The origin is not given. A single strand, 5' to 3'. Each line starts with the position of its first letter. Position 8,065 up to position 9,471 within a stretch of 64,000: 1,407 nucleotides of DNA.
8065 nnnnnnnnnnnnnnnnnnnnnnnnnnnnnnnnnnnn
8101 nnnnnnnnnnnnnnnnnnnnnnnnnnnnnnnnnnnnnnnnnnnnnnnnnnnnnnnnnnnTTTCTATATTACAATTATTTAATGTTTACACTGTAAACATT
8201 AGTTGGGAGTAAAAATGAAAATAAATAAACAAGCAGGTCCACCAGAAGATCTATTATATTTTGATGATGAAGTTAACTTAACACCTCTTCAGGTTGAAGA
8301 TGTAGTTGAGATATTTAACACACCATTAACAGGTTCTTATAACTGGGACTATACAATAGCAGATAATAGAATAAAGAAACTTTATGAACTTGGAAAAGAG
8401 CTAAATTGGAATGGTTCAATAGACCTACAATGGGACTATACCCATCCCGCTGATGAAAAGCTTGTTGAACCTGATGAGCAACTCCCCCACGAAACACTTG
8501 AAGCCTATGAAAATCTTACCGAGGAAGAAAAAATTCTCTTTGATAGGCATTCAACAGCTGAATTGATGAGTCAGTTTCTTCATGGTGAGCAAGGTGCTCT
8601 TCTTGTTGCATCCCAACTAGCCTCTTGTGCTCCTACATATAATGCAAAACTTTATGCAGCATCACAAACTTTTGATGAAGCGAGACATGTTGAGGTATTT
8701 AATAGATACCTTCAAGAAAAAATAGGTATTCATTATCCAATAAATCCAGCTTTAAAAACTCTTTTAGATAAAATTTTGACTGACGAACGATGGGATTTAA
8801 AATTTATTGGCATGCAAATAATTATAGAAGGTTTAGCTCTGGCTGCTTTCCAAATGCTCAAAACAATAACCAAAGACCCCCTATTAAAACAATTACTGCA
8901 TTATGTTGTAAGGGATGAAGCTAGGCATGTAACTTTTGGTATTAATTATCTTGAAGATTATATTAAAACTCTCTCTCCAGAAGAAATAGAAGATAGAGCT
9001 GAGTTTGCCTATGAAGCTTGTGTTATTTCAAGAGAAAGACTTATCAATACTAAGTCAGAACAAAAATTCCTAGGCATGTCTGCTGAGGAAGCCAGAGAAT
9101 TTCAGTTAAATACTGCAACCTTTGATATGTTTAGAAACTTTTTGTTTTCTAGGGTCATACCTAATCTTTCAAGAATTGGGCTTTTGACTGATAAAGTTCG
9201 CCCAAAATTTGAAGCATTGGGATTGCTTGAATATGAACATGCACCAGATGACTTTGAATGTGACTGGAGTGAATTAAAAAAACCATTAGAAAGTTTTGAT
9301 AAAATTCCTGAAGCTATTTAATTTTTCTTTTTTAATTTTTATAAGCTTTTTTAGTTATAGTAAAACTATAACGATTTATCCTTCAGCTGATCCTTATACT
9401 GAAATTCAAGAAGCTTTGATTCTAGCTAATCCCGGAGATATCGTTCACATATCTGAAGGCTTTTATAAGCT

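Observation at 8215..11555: Three overlapping genes of unknown function: cytoplasmic diiron oxygenase + secreted parallel beta-helix protein + diheme c-type cytochrome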

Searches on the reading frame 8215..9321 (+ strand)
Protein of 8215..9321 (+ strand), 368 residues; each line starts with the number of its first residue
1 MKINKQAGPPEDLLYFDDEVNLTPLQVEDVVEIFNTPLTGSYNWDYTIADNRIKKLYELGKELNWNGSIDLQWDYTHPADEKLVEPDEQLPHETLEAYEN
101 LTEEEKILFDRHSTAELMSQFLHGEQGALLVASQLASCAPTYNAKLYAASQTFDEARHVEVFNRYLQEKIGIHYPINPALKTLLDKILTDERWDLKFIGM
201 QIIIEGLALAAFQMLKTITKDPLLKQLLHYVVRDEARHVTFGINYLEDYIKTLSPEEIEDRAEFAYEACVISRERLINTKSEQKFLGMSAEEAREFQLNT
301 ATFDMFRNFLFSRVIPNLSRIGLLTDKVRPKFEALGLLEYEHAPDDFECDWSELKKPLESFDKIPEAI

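Call 3: search_protein_families(library=pfam, proteins=[window:8215-9321:+], max_evalue=0.01)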
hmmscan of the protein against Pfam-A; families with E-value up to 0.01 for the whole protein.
window:8215-9321:+ (368 aa): 4 families
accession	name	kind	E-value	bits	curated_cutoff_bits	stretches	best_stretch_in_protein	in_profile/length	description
PF11583.14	AurF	-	6.5e-12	45.6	29.6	1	52-315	7-275/282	P-aminobenzoate N-oxygenase AurF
PF04305.20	DUF455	-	9.4e-06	25.8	34.3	1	110-257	59-211/247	Protein of unknown function (DUF455)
PF11266.14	Ald_deCOase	-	6.8e-05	23.2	28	1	200-291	100-186/218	Long-chain fatty aldehyde decarbonylase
PF00268.27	Ribonuc_red_sm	-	0.00015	21.7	33.6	1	96-296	36-256/281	Ribonucleotide reductase, small chain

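Call 4: search_protein_families(library=ncbifam, proteins=[window:8215-9321:+], max_evalue=0.01)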
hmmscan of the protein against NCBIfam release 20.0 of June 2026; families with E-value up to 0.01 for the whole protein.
window:8215-9321:+ (368 aa): 7 families
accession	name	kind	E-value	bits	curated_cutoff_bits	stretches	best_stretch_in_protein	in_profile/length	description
NF006200.0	PRK08326.1-3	equivalog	1.5e-09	37.6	194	1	96-250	56-228/321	R2-like ligand-binding oxidase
TIGR04059.1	Ald_deCOase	equivalog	3.1e-05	24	222.65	1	200-291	101-187/220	aldehyde oxygenase (deformylating)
NF006198.0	PRK08326.1-1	subfamily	3.2e-05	23.3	274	0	146-251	99-226/308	R2-like ligand-binding oxidase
NF007186.0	PRK09614.1-5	equivalog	3.2e-05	23.1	237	1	143-295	90-260/328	ribonucleotide-diphosphate reductase subunit beta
NF006199.0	PRK08326.1-2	equivalog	0.00012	21.2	286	1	95-179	54-135/324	R2-like ligand-binding oxidase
NF006202.0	PRK08326.1-5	equivalog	0.00031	20.1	315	0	97-172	45-118/297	R2-like ligand-binding oxidase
NF010172.0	PRK13654.1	subfamily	0.0073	15.5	391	0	215-249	112-147/361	magnesium-protoporphyrin IX monomethyl ester cyclase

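Call 11: find_homologous_proteins(query=window:8215-9321:+)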
Query window:8215-9321:+ (368 aa): 7973 proteins with E <= 0.001 among 8000 candidates; the best 120 are listed.
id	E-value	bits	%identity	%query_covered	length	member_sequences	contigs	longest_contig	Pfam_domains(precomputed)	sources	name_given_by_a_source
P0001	2.1e-241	818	98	100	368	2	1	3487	PF04305.21,PF11583.15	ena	-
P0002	1.8e-234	796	95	100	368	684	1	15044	PF11583.15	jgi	-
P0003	3.0e-232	788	94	100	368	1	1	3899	PF04305.21,PF11583.15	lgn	-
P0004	2.3e-225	766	90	100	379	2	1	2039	PF11583.15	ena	-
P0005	1.4e-223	760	89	100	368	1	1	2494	PF11583.15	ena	-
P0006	3.0e-223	759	89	100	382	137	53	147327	PF11583.15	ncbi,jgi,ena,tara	tara:strand:- start:1540 stop:2688 length:1149 start_codon:yes stop_codon:yes gene_type:complete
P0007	4.9e-223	758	90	100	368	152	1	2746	PF11583.15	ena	-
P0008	7.1e-223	757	89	100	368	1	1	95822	PF04305.21,PF11583.15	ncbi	-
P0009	9.2e-223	757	89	100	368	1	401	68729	PF04305.21,PF11583.15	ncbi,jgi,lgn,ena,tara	tara:strand:- start:624 stop:1730 length:1107 start_codon:yes stop_codon:yes gene_type:complete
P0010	9.6e-223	757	89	100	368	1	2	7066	PF04305.21,PF11583.15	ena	-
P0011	1.1e-222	757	89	100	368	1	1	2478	PF04305.21,PF11583.15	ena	-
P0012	1.2e-222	757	89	100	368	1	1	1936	PF04305.21,PF11583.15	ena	-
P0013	1.6e-222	756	89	100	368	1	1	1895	PF04305.21,PF11583.15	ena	-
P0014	2.1e-222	756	89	100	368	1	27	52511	PF04305.21,PF11583.15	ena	-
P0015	2.2e-222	756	89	100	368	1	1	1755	PF04305.21,PF11583.15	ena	-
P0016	2.5e-222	756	89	100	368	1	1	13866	PF04305.21,PF11583.15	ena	-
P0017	2.8e-222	756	89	100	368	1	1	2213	PF04305.21,PF11583.15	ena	-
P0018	2.8e-222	756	89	100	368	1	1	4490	PF04305.21,PF11583.15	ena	-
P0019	3.0e-222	755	88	100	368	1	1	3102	PF04305.21,PF11583.15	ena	-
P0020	3.1e-222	755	89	100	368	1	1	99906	PF04305.21,PF11583.15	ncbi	-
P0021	4.7e-222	755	88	100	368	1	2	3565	PF04305.21,PF11583.15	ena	-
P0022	5.0e-222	755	89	100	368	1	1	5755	PF11266.16,PF04305.21,PF11583.15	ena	-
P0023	5.1e-222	755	89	100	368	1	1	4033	PF04305.21,PF11583.15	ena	-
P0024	1.1e-221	754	89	100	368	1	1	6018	PF11266.16,PF04305.21,PF11583.15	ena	-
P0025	1.2e-221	753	89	100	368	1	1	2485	PF11583.15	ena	-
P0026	1.3e-221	753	89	100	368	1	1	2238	PF04305.21,PF11583.15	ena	-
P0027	1.5e-221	753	88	100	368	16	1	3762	PF11583.15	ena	-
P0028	1.6e-221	753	89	100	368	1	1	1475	PF04305.21,PF11583.15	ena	-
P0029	1.9e-221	753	88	100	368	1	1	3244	PF11583.15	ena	-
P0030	3.7e-221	752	88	100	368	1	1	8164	PF11583.15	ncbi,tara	tara:strand:- start:1449 stop:2555 length:1107 start_codon:yes stop_codon:yes gene_type:complete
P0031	4.3e-221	752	89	100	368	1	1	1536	PF11583.15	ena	-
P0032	5.2e-221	751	89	100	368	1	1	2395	PF11583.15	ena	-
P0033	5.8e-221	751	89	100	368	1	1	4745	PF11266.16,PF11583.15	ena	-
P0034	6.7e-221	751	88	100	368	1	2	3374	PF11583.15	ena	-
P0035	7.5e-221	751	88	100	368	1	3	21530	PF11583.15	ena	-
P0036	7.7e-221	751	88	100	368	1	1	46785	PF11583.15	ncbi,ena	-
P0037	8.3e-221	751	89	100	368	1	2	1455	PF11583.15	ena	-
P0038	8.4e-221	751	88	100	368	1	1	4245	PF11583.15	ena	-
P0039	8.7e-221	751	89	100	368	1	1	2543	PF11583.15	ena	-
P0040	1.0e-220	750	88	100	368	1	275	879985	PF11583.15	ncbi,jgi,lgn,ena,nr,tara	ncbi:MAG: ferritin [Gammaproteobacteria bacterium]|jgi:rubrerythrin|nr:ferritin [Gammaproteobacteria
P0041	1.0e-220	750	88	100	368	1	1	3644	PF11583.15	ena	-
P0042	1.1e-220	750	89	100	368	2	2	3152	PF11583.15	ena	-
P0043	1.1e-220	750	88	100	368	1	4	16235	PF11583.15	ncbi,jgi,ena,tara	tara:strand:+ start:3360 stop:4466 length:1107 start_codon:yes stop_codon:yes gene_type:complete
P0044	1.2e-220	750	88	100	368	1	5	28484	PF11583.15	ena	-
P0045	1.2e-220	750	89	100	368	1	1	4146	PF11583.15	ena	-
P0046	1.6e-220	750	88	100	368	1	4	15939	PF11583.15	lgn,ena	-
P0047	1.8e-220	750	88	100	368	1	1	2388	PF11583.15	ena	-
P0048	2.0e-220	749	89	100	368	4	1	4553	PF04305.21,PF11583.15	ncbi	-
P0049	2.0e-220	749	88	100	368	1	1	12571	PF11583.15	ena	-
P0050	2.1e-220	749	89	100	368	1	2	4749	PF11583.15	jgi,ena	jgi:hypothetical protein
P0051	2.2e-220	749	88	100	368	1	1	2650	PF11583.15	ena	-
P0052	2.2e-220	749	88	100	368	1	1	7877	PF11583.15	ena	-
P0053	2.2e-220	749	88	100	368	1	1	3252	PF11583.15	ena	-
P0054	2.3e-220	749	88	100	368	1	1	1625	PF11583.15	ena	-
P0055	2.4e-220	749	88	100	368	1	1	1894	PF11583.15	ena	-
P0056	2.4e-220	749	88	100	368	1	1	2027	PF11583.15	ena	-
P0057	2.4e-220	749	88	100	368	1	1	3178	PF11266.16,PF04305.21,PF11583.15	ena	-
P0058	2.6e-220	749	88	100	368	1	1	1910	PF11583.15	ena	-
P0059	2.6e-220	749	88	100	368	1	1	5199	PF11583.15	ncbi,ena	-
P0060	2.8e-220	749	88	100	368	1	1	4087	PF11583.15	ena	-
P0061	3.1e-220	749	88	100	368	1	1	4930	PF11583.15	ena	-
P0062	3.2e-220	749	88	100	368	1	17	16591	PF11583.15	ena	-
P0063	3.4e-220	749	88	100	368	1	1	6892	PF11583.15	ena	-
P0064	3.4e-220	749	88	100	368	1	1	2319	PF11583.15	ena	-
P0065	3.5e-220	749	88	100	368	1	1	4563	PF11583.15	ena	-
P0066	3.6e-220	749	89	100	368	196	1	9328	PF11583.15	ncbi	-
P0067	3.8e-220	748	88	100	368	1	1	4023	PF11583.15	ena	-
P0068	4.2e-220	748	87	100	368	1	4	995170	PF11583.15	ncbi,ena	-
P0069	4.2e-220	748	88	100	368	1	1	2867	PF11583.15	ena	-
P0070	4.4e-220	748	88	100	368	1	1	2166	PF11583.15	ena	-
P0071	5.1e-220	748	89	100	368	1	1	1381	PF11583.15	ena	-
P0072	5.1e-220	748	87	100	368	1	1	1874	PF11583.15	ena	-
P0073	5.4e-220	748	87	100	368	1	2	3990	PF11583.15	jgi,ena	-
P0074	5.6e-220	748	88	100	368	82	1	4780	PF11583.15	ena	-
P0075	5.7e-220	748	88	100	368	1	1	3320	PF11583.15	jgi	-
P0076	5.7e-220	748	89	100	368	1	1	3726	PF11583.15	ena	-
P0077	5.9e-220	748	89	100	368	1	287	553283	PF11583.15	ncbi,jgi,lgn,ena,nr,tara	ncbi:MAG: ferritin-like domain-containing protein [Gammaproteobacteria bacterium]|jgi:hypothetical p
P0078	5.9e-220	748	87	100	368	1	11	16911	PF11583.15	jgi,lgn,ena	-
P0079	6.0e-220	748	88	100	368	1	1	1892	PF11583.15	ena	-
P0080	6.5e-220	748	89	100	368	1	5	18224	PF11583.15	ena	-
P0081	6.5e-220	748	88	100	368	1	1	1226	PF11583.15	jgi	jgi:rubrerythrin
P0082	6.6e-220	748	88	100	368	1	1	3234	PF11583.15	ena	-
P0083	6.6e-220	748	88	100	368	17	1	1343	PF11266.16,PF11583.15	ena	-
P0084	7.4e-220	748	88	100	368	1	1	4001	PF11583.15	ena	-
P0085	9.0e-220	747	89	100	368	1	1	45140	PF11266.16,PF04305.21,PF11583.15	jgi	jgi:hypothetical protein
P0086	9.3e-220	747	87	100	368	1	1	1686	PF11583.15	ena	-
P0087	9.5e-220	747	87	100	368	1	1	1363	PF11583.15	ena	-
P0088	1.0e-219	747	88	100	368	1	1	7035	PF11583.15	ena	-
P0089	1.0e-219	747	87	100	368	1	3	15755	PF11583.15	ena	-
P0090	1.2e-219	747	88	100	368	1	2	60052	PF11583.15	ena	-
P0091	1.2e-219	747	88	100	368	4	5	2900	PF11583.15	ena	-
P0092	1.3e-219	747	88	100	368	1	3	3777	PF11583.15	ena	-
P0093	1.3e-219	747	88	100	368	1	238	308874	PF11583.15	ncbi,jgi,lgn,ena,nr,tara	ncbi:MAG: ferritin-like domain-containing protein [Gammaproteobacteria bacterium]|jgi:hypothetical p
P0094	1.5e-219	747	87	100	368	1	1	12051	PF11583.15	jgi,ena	jgi:hypothetical protein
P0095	1.5e-219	747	88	100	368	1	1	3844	PF11583.15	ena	-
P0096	1.6e-219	746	89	100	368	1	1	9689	PF11583.15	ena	-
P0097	1.7e-219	746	88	100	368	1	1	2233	PF11583.15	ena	-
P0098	1.7e-219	746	88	100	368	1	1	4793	PF11583.15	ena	-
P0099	1.7e-219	746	88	100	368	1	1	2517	PF11266.16,PF04305.21,PF11583.15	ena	-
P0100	1.7e-219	746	89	100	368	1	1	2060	PF11583.15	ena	-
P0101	1.8e-219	746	88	100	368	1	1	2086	PF11583.15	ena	-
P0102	1.8e-219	746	89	100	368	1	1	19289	PF11583.15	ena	-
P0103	2.0e-219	746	89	100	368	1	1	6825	PF11583.15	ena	-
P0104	2.1e-219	746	87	100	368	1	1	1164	PF11583.15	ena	-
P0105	2.1e-219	746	88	100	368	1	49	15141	PF11583.15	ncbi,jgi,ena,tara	tara:strand:+ start:12 stop:1118 length:1107 start_codon:yes stop_codon:yes gene_type:complete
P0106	2.2e-219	746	88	100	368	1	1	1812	PF11583.15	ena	-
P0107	2.3e-219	746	87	100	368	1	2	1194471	PF11583.15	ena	-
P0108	2.3e-219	746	89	100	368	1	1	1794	PF11583.15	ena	-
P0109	2.5e-219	746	88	100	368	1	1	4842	PF11583.15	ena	-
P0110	2.7e-219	746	88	100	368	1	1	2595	PF11583.15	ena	-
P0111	2.8e-219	746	87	100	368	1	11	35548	PF11583.15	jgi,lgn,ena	-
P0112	2.8e-219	746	88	100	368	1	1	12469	PF11583.15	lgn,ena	-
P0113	2.9e-219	746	87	100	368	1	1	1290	PF11583.15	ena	-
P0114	3.0e-219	746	88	100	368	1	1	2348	PF11583.15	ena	-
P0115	3.0e-219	746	87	100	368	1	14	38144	PF11583.15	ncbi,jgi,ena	-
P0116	3.0e-219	746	87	100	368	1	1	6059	PF11583.15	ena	-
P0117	3.1e-219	746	87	100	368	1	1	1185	PF11583.15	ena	-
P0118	3.1e-219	746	88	100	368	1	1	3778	PF11266.16,PF04305.21,PF11583.15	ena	-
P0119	3.1e-219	745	88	100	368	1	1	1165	PF11583.15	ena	-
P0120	3.1e-219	745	88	100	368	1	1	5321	PF11583.15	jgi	jgi:hypothetical protein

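Call 12: search_solved_structures(query=window:8215-9321:+, max_evalue=1)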
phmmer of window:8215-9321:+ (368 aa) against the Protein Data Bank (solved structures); distinct sequences matched with E-value up to 1: 35.
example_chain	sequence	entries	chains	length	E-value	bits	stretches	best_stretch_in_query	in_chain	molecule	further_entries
9u78_A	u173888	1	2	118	3.7e-06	29.7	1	209-240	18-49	Single Chain Protein of De Novo Designed Helix Bundles-4EH2 with KDPV Loop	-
5uxg_A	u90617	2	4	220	6.1e-06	29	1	147-260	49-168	aldehyde deformylating oxygenase | hypothetic aldehyde deformylating oxygenase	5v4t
7qbk_A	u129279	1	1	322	1.3e-05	27.9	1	142-251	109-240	R2-like ligand-binding oxidase (homolog II) from Sulfolobus acidocaldarius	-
6f6c_A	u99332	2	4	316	0.0047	19.5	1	98-247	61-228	Ribonucleotide reductase small subunit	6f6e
6qk1_A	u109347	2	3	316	0.0079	18.7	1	98-247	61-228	Ribonucleotide reductase small subunit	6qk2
4z5s_A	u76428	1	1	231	0.01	18.4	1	201-321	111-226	Aldehyde decarbonylase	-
6f6l_A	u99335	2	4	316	0.013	18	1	98-247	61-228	Ribonucleotide reductase small subunit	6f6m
4hr0_A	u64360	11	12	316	0.014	17.9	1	98-247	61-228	Ribonuleotide reductase small subunit | Ribonucleotide reductase small subunit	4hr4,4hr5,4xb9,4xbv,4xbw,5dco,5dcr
6f6h_A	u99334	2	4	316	0.018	17.6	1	98-247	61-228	Ribonucleotide reductase small subunit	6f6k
6f6f_A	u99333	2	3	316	0.018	17.5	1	98-247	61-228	Ribonucleotide reductase small subunit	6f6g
6f65_A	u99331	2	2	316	0.023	17.2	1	98-247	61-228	Ribonucleotide reductase small subunit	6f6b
5omj_A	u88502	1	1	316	0.026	17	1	99-247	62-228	Ribonucleotide reductase small subunit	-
7qbp_A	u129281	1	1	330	0.03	16.8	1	95-172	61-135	R2-like ligand binding oxidase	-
6qjv_A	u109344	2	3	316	0.033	16.7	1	99-247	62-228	Ribonucleotide reductase small subunit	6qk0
6i90_A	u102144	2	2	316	0.1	15.1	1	144-247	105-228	Ribonucleotide reductase small subunit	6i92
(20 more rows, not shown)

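Call 25: find_encoding_contigs(protein=P0040, flank=8000, max_places=4)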
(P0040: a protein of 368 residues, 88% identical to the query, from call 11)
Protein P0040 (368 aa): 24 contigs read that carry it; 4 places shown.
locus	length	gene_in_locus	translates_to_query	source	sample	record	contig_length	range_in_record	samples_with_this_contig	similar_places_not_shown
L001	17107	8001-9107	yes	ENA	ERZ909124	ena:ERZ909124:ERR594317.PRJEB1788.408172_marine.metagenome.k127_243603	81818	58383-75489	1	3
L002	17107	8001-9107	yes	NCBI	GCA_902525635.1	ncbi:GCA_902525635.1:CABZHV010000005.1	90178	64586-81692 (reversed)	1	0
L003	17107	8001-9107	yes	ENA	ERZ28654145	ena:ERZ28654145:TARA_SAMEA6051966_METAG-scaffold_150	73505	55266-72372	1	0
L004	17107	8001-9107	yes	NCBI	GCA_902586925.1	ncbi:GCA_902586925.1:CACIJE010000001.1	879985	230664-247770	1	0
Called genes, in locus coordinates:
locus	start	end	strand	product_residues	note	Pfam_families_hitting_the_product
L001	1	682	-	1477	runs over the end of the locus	PF00310:GATase_2, PF04898:Glu_syn_central, PF01645:Glu_synthase, PF01493:GXGXG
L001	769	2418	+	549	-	PF14691:Fer4_20, PF00070:Pyr_redox (faint), PF07992:Pyr_redox_2, PF13450:NAD_binding_8 (weak), PF13738:Pyr_redox_3 (faint)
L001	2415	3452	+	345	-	PF01208:URO-D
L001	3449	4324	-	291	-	PF02551:Acyl_CoA_thio (weak), PF13622:4HBT_3, PF20789:4HBT_3C, PF02551:Acyl_CoA_thio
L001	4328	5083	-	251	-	PF00106:adh_short, PF08659:KR, PF13561:adh_short_C2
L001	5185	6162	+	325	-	PF12556:CobS_N (weak), PF07728:AAA_5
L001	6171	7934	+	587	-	PF06213:CobT, PF11775:CobT_C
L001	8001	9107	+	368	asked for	PF11583:AurF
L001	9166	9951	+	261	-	PF12811:BaxI_1, PF01027:Bax1-I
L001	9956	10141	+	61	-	-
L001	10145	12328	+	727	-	PF03713:DUF305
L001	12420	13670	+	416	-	PF04116:FA_hydroxylase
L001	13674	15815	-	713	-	PF00141:peroxidase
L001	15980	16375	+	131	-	-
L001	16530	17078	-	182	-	-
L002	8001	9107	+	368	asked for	PF11583:AurF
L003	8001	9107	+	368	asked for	PF11583:AurF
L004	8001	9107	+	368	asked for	PF11583:AurF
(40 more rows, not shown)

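Call 40: search_dna_similar(query=window:8215-9318:+, collection=plasmids, mode=protein, max_evalue=0.001, max_rows=25)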
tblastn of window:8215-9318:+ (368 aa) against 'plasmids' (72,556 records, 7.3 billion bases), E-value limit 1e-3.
Records with a match: 17; places in all: 17; records where one place covers at least 80% of the query: 9.
Best place of each record, by identity: <60% 17.
By first word of the organism name: Burkholderia 6; Rhodococcus 3; Haloterrigena 2; Nonomuraea 1; Streptomyces 1; Tistrella 1; Paraburkholderia 1; Gordonia 1; Pantoea 1.
By predicted mobility (MOB-suite, as given by PLSDB): non-mobilizable 10; conjugative 4; mobilizable 3.
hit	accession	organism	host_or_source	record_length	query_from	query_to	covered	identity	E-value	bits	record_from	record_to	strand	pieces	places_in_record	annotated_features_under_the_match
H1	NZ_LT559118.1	Nonomuraea gerenzanensis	-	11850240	24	339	86%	38.8%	8e-72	250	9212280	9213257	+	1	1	none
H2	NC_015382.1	Burkholderia gladioli BSR3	-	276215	24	350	89%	35.5%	4e-62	222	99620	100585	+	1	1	ferritin-like domain-containing protein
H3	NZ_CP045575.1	Burkholderia gladioli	Oryza sativa,Cell culture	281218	24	350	89%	35.5%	8e-62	221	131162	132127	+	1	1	ferritin-like domain-containing protein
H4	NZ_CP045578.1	Burkholderia gladioli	Oryza sativa,Cell culture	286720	24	350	89%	35.5%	8e-62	221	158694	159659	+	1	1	ferritin-like domain-containing protein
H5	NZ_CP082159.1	Rhodococcus opacus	bacterial isolate,soil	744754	51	345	80%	36.9%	4e-54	199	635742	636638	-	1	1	ferritin-like domain-containing protein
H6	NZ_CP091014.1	Burkholderia cenocepacia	-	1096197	17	344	89%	32.5%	3e-48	182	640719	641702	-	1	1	none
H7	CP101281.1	Burkholderia sp. FXe9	bacteria,soil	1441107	14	344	90%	31.9%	1e-47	180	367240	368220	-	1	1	ferritin-like domain-containing protein | hypothetical protein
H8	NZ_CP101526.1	Burkholderia arboris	mixed culture,soil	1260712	17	344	89%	31.3%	3e-47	179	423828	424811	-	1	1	none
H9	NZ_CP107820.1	Streptomyces sp. NBC_00536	-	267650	34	340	83%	33.0%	3e-53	196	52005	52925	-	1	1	ferritin-like domain-containing protein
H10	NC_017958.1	Tistrella mobilis KA081020-065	-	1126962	84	332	68%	28.3%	1e-24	112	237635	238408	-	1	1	record has no annotation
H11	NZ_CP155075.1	Paraburkholderia sp. PREW-6R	single cell,Phlox subulata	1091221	33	295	71%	24.0%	2e-7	61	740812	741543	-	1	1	none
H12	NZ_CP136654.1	Rhodococcus qingshengii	cell culture,soil from Antarctica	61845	55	242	51%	29.5%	3e-5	54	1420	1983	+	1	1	diiron oxygenase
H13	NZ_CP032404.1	Rhodococcus erythropolis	mixed culture,soil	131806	55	242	51%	29.5%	3e-5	54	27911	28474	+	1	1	diiron oxygenase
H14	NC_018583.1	Gordonia sp. KTR9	-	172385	55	242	51%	28.0%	2e-4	51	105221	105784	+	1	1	diiron oxygenase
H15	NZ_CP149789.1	Haloterrigena sp. KLK7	cell culture,salt lake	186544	99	258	43%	27.6%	3e-7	60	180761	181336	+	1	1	ribonucleotide-diphosphate reductase subunit beta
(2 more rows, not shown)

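Call 41: get_annotated_region(hit=H2, flank=7000)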
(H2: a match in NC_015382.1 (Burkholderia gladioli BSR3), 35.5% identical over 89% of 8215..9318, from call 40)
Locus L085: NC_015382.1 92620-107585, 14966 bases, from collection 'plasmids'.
description: Burkholderia gladioli BSR3 plasmid bgla_1p, complete sequence
organism: Burkholderia gladioli BSR3 (NCBI taxid 999541)
taxonomy: Bacteria; Pseudomonadota; Betaproteobacteria; Burkholderiales; Burkholderiaceae; Burkholderia; Burkholderia gladioli; Burkholderia gladioli BSR3
host: -; source: -; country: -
typing (MOB-suite, as given by PLSDB): conjugative; replicon rep_cluster_105; relaxase MOBF; mating-pair formation MPF_T
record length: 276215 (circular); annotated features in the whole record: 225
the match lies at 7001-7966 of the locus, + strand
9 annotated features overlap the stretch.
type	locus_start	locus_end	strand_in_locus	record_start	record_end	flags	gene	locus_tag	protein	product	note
CDS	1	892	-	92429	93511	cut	-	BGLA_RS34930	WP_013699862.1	histidine kinase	GO:0000160 - phosphorelay signal transduction system [Evidence IEA]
CDS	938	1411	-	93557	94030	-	-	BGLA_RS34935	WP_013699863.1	ParB N-terminal domain-containing protein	-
CDS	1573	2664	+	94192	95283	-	serC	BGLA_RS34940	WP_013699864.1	3-phosphoserine/phosphohydroxythreonine transaminase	GO:0006564 - L-serine biosynthetic process [Evidence IEA]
CDS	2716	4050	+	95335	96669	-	-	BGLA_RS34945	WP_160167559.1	aminotransferase class V-fold PLP-dependent enzyme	-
CDS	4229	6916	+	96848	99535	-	-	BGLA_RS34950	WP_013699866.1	polyketide synthase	-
CDS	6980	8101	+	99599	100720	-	-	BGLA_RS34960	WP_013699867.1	ferritin-like domain-containing protein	-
CDS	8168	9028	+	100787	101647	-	-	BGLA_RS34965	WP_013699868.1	alpha/beta hydrolase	-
CDS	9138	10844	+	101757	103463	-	-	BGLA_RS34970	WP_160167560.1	cyclic peptide export ABC transporter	GO:0015833 - peptide transport [Evidence IEA]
CDS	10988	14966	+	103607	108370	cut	-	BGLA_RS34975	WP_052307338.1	type I polyketide synthase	-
